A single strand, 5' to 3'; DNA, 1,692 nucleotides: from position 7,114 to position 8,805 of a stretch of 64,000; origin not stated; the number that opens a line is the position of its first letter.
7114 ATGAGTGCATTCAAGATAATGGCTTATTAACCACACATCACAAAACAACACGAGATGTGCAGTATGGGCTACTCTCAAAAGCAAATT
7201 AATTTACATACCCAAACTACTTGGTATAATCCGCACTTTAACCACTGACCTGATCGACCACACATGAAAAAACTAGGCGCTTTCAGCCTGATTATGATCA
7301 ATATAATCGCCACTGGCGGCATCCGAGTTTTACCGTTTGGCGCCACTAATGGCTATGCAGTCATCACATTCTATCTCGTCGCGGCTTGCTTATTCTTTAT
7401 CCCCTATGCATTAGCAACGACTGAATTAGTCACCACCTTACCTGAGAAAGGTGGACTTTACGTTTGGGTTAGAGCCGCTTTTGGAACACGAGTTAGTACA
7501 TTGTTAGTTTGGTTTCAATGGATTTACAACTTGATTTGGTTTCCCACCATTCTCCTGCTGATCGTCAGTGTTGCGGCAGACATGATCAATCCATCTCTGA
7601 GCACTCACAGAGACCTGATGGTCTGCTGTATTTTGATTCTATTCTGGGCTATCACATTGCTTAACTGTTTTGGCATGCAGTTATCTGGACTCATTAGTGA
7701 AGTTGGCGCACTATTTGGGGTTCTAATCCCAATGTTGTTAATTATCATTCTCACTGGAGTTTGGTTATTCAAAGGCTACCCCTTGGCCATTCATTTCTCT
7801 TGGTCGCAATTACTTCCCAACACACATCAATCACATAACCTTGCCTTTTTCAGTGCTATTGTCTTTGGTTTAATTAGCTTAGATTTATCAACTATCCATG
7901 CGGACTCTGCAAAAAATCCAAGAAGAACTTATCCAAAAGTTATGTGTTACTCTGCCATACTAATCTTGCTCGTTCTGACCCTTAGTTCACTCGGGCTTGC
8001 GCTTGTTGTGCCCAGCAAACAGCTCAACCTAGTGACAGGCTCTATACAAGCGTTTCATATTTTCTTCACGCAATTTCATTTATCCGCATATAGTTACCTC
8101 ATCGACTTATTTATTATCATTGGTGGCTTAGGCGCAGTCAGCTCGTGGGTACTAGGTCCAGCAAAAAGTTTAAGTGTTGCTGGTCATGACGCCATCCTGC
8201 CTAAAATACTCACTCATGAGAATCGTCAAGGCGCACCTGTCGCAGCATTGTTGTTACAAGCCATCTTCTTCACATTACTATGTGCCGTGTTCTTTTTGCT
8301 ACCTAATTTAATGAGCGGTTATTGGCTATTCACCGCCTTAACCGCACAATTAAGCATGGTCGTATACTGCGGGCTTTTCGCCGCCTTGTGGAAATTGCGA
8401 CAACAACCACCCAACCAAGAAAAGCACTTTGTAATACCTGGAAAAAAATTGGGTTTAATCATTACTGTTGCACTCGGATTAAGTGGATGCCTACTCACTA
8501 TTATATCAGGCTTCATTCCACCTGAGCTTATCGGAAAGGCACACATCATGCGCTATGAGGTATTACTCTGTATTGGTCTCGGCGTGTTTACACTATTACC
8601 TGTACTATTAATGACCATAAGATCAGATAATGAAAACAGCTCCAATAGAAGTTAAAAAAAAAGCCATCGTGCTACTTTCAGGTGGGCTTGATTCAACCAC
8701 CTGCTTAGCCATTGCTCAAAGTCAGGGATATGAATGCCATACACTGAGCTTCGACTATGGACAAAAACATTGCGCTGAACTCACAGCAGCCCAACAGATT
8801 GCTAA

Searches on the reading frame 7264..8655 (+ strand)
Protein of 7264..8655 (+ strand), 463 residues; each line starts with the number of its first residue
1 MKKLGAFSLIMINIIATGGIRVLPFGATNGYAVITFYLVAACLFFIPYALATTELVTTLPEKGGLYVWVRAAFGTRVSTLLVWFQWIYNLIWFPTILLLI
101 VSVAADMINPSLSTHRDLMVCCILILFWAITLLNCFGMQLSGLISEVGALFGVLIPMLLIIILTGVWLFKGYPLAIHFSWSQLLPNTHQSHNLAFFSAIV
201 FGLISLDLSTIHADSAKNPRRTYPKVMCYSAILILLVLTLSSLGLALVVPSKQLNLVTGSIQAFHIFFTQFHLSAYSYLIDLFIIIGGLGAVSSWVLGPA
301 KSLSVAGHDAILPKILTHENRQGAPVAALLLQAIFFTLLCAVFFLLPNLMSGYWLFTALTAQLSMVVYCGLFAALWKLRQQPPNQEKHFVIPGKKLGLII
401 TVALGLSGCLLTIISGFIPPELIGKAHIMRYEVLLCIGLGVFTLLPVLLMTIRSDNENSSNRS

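Call 39: search_protein_families(library=ncbifam, proteins=[window:7264-8655:+], max_evalue=1e-10)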
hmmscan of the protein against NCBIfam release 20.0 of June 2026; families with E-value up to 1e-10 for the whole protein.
window:7264-8655:+ (463 aa): 10 families
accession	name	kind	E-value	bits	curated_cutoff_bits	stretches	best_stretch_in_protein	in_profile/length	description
TIGR03813.2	Gln_GABA_anti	equivalog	1.9e-93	314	650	1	2-457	2-462/479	glutamine/gamma-aminobutyrate antiporter GadC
NF053662.1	Glu_GABA_anti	equivalog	1.2e-90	304.8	640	1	4-456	2-449/468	glutamate/gamma-aminobutyrate antiporter GadC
NF040513.1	antiport_TyrP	equivalog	5.7e-73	246.2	630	1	2-455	3-461/465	tyrosine-tyramine antiporter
TIGR00910.1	2A0307_GadC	equivalog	7.7e-56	189.7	673.5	1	19-453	28-467/511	glutamate/gamma-aminobutyrate antiporter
TIGR00905.1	2A0302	subfamily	4.6e-25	88.4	409.05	1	4-387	9-394/473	basic amino acid/polyamine antiporter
NF011775.0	PRK15238.1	equivalog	2.8e-21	75.9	400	1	2-245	7-266/500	glutamate/gamma-aminobutyrate family transporter YjeM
TIGR00909.1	2A0306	subfamily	1.6e-17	63.6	556.8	1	2-415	3-406/429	amino acid transporter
NF007938.0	PRK10655.1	equivalog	7.5e-14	51.8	409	1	9-383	16-378/438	putrescine-ornithine antiporter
TIGR03810.1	arg_ornith_anti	equivalog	7.1e-13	48.1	591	1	19-387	20-389/468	arginine-ornithine antiporter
NF007929.0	PRK10644.1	equivalog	2.5e-12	46.3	574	1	13-378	22-375/445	arginine/agmatine antiporter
